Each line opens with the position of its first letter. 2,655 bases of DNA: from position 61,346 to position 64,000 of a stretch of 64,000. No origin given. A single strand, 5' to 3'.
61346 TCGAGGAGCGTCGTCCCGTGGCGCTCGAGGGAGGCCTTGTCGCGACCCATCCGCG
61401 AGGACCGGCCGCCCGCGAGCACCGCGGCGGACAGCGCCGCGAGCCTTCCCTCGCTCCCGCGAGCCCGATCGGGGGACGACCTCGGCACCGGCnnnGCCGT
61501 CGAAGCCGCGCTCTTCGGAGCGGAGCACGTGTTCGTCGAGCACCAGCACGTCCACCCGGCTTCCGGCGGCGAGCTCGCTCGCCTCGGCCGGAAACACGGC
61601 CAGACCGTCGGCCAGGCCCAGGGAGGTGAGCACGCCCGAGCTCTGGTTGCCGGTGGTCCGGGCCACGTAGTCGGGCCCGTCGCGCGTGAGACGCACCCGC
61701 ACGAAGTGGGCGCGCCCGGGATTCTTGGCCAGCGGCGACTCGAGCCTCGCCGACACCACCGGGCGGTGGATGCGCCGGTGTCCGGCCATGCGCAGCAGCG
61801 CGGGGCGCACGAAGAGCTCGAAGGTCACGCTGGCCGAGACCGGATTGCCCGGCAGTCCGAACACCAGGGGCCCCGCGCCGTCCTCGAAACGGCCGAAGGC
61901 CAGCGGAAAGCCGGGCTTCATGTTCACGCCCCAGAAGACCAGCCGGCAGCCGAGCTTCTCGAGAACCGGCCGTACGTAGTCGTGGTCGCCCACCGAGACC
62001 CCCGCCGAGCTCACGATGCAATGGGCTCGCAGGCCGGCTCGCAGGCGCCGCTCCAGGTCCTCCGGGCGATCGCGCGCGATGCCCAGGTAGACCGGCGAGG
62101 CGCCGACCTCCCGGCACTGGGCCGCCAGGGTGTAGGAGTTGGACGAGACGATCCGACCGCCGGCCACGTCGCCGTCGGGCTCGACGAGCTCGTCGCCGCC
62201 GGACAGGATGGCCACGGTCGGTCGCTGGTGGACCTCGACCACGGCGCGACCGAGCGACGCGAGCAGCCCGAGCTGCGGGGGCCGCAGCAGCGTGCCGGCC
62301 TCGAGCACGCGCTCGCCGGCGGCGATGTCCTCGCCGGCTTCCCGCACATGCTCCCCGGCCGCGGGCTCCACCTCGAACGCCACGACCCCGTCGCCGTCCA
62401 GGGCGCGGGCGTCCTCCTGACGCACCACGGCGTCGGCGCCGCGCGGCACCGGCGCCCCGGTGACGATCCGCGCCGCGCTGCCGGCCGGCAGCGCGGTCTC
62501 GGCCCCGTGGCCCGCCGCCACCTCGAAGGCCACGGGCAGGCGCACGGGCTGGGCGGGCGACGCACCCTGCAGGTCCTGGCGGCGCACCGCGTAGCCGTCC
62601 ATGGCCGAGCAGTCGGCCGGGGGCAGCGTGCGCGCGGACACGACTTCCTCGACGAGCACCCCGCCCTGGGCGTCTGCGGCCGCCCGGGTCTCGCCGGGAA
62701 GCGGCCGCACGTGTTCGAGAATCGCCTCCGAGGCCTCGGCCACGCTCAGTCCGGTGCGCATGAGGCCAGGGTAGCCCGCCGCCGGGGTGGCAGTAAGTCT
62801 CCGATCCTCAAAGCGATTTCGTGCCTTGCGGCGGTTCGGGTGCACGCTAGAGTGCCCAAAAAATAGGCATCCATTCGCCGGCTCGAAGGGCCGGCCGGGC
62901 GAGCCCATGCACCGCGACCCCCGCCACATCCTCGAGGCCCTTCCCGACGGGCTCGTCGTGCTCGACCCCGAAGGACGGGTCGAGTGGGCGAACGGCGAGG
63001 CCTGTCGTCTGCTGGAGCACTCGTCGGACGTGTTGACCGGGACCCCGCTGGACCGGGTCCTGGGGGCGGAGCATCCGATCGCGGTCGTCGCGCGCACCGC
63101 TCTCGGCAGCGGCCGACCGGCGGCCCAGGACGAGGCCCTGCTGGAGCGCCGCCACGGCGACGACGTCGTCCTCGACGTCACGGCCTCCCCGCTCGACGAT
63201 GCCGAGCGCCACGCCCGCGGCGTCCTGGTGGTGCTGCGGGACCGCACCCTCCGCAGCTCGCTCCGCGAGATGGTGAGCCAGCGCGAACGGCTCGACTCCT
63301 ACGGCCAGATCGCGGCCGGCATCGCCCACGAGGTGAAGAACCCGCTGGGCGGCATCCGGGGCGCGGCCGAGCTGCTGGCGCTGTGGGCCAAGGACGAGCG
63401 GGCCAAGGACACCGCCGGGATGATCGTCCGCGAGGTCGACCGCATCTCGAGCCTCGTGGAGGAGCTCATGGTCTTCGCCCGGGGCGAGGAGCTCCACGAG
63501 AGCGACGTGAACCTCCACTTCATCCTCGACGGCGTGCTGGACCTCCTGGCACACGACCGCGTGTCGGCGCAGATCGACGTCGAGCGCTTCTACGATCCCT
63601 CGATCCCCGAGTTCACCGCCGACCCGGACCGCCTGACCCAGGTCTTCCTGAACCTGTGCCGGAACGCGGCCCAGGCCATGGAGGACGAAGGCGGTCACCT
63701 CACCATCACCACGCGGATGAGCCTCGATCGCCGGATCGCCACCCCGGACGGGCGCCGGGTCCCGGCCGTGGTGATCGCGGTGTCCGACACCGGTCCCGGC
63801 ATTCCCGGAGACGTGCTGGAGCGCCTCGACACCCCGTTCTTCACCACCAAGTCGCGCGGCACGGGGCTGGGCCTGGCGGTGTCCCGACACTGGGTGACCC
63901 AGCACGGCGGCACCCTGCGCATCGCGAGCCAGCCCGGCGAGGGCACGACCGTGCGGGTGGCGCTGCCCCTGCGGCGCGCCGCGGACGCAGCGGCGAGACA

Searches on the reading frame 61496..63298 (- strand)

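Call 88: search_protein_families(library=pfam, proteins=[window:61496-63298:-], max_evalue=0.001)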
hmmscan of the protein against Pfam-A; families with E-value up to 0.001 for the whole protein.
window:61496-63298:- (601 aa): 3 families
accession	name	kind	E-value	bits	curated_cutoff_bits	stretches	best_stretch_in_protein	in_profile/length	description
PF03453.22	MoeA_N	-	2.3e-44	151.3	30.8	1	184-350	1-160/160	MoeA N-terminal region (domain I and II)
PF00994.29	MoCF_biosynth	-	9e-28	97.2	26.6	1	363-502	1-143/144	Probable molybdopterin binding domain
PF03454.20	MoeA_C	-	7.2e-19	68.2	22.1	1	517-587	2-72/72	MoeA C-terminal region (domain IV)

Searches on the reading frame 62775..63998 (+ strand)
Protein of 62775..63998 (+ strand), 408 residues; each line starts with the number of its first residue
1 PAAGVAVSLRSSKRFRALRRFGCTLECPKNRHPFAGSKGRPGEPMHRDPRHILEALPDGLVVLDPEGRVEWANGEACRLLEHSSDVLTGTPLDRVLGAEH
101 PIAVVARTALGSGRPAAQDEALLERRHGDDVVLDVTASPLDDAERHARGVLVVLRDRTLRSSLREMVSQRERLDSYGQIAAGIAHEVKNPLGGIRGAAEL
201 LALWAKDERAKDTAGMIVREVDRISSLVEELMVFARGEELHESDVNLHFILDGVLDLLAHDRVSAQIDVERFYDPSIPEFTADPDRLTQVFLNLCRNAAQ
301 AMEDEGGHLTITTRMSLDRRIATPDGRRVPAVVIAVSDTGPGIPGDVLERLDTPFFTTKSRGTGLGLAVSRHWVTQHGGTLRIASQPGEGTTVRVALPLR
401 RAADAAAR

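Call 88: search_protein_families(library=pfam, proteins=[window:62775-63998:+], max_evalue=0.001)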
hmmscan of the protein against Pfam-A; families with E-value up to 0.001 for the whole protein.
window:62775-63998:+ (408 aa): 6 families
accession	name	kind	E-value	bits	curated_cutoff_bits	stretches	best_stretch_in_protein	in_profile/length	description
PF02518.31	HATPase_c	-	9.2e-25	87.7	26.4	1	283-400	2-110/111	Histidine kinase-, DNA gyrase B-, and HSP90-like ATPase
PF00512.31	HisKA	-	9.2e-15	54.9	26.9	1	177-239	3-65/66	His Kinase A (phospho-acceptor) domain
PF08448.16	PAS_4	-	4.1e-14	53.2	23.1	1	53-160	1-108/110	PAS fold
PF00989.32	PAS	-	4e-13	49.8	22.6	1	48-157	2-113/113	PAS fold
PF13426.13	PAS_9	-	1.9e-09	38.2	27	1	57-158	1-102/103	PAS domain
PF13188.13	PAS_8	-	3e-07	30.5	21.8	1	50-97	4-48/65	PAS domain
